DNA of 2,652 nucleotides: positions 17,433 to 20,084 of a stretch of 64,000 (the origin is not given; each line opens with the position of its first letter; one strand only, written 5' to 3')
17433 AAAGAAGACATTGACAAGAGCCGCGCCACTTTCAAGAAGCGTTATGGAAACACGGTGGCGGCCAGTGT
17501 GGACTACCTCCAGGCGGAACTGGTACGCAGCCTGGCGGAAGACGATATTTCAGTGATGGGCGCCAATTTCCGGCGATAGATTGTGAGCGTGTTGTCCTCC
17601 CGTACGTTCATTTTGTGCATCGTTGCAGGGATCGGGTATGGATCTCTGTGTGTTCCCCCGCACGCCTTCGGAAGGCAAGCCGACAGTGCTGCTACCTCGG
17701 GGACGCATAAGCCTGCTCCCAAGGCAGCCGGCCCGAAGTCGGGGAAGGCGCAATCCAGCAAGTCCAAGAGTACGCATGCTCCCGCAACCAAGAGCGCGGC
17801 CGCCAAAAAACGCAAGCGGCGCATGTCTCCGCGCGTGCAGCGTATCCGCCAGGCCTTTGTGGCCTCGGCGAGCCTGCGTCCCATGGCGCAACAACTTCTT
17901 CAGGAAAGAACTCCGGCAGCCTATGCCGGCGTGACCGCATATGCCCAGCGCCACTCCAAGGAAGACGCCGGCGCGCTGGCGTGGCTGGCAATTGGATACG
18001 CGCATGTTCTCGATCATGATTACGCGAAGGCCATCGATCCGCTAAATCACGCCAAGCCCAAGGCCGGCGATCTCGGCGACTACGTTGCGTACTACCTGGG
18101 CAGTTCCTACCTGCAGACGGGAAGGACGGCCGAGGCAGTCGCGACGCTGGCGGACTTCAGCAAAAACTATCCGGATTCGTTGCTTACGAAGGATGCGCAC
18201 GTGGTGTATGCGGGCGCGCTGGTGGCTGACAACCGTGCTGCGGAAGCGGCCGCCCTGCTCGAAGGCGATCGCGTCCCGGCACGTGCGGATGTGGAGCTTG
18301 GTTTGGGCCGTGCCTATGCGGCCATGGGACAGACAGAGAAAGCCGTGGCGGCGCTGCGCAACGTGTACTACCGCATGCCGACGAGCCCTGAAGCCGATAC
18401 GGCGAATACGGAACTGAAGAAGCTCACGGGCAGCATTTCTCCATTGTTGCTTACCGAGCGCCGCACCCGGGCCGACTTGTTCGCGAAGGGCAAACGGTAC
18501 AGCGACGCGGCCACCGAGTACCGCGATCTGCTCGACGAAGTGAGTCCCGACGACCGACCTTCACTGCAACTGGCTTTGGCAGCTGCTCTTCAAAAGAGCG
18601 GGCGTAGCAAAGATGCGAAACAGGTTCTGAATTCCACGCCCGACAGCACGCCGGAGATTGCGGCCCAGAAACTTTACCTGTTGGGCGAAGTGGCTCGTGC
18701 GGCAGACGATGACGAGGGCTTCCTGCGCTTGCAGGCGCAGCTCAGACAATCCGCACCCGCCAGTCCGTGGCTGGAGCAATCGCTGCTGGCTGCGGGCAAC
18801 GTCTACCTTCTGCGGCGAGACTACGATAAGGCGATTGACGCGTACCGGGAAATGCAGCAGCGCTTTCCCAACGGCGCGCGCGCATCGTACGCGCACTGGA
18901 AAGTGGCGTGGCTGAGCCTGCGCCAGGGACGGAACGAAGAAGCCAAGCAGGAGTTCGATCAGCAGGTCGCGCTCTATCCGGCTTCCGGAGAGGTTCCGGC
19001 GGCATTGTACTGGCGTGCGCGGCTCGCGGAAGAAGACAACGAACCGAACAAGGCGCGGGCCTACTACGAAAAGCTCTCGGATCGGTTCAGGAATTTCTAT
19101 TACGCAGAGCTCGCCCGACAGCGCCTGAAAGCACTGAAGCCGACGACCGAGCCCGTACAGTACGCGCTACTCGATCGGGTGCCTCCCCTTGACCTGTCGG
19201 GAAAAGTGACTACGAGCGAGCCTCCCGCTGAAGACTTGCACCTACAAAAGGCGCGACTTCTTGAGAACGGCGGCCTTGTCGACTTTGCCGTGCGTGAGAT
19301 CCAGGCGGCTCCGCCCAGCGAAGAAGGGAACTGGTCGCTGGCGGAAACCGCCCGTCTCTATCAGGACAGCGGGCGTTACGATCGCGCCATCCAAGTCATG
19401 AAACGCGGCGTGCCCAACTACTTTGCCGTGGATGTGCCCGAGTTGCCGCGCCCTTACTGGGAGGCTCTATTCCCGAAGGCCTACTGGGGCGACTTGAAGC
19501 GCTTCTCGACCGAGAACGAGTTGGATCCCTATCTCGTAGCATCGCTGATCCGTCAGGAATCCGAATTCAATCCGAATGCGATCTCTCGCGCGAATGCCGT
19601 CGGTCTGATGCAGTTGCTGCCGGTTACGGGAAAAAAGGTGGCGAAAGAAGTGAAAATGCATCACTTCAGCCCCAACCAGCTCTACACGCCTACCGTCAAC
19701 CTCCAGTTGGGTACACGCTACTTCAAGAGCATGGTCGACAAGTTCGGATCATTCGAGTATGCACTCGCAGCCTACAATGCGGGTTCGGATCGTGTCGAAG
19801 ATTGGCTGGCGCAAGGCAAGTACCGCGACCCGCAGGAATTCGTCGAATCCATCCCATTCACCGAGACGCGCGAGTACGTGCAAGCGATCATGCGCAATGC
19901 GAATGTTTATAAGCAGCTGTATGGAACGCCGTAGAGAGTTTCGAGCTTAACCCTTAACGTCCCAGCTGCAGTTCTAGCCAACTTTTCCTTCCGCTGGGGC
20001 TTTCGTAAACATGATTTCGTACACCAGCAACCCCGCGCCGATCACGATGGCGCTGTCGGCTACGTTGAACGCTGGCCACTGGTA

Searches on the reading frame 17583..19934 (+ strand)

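Call 73: search_protein_families(library=pfam, proteins=[window:17583-19934:+], max_evalue=0.00001)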
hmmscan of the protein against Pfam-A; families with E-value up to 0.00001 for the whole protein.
window:17583-19934:+ (783 aa): 14 families
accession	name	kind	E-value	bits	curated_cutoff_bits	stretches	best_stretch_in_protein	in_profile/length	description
PF01464.25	SLT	-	5.3e-29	100.6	21.3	1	643-752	8-115/117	Transglycosylase SLT domain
PF13174.12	TPR_6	-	1.7e-22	78.9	26.3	0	168-199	2-33/33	Tetratricopeptide repeat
PF14559.12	TPR_19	-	1e-20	74.3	25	0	304-364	5-64/68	Tetratricopeptide repeat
PF07719.23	TPR_2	-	4.8e-17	61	27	0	401-430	4-33/34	Tetratricopeptide repeat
PF13428.12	TPR_14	-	3.1e-16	58.7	23.5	0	401-434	4-37/44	Tetratricopeptide repeat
PF13181.12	TPR_8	-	9e-14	50.8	25.7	0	241-261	7-27/34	Tetratricopeptide repeat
PF13432.12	TPR_16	-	9.8e-11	42.3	32.7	0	172-228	3-56/65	Tetratricopeptide repeat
PF13424.12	TPR_12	-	4.5e-10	40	30.1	0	212-259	22-69/77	Tetratricopeptide repeat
PF12895.13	ANAPC3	-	2.7e-08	34.4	27.2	0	169-227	26-80/82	Anaphase-promoting complex, cyclosome, subunit 3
PF25062.1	ARM_TT21_N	-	9.9e-08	32.4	40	1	322-508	24-204/222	Tetratricopeptide repeat protein 21 N-terminal ARM repeat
PF13176.12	TPR_7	-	5e-07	29.7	27.9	0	588-608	4-24/36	Tetratricopeptide repeat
PF13525.12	YfiO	-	1.8e-06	28.3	25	0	401-515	8-133/203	Outer membrane lipoprotein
PF00515.34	TPR_1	-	2.6e-06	27.4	27.8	0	405-430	8-33/34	Tetratricopeptide repeat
PF16068.10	DUF4810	-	9e-06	26.6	34.7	0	413-469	28-79/85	Domain of unknown function (DUF4810)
